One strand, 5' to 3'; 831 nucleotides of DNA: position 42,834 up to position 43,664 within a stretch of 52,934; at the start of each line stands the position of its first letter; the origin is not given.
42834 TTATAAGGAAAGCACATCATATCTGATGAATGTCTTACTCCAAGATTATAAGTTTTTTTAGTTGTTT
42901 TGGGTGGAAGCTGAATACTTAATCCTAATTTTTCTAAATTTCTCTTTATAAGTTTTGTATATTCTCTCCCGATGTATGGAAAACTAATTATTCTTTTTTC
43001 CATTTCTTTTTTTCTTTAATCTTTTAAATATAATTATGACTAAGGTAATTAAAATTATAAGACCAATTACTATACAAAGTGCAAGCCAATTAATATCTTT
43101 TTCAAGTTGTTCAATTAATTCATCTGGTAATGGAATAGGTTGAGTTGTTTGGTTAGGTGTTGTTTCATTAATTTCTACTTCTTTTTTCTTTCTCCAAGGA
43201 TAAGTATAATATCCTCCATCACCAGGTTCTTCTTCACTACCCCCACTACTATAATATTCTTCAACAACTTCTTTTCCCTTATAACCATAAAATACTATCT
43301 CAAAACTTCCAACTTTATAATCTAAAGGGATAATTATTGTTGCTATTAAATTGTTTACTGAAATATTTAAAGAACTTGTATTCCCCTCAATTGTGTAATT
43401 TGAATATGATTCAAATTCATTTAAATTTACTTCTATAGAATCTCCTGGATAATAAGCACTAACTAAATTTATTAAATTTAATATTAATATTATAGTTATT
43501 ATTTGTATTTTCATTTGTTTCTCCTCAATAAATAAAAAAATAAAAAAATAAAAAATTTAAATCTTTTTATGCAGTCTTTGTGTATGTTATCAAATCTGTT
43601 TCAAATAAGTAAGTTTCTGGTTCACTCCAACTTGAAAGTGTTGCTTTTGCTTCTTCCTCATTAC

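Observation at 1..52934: Whole window reads as an archaeal virus/provirus or large plasmid-like element, not core chromosome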

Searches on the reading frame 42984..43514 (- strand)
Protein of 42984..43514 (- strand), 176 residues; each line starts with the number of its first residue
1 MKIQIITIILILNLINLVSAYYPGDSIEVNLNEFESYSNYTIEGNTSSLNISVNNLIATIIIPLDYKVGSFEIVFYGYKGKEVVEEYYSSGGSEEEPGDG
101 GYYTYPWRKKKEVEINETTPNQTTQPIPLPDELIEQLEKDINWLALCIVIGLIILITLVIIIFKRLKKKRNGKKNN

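Call 10: search_protein_families(library=pfam, max_evalue=0.01, proteins=[window:42984-43514:-])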
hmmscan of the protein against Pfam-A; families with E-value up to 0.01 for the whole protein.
window:42984-43514:- (176 aa): 1 family
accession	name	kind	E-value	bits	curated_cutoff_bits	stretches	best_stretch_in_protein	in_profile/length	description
PF01034.25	Syndecan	-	0.0044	17.4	25.2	0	145-172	13-40/64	Syndecan domain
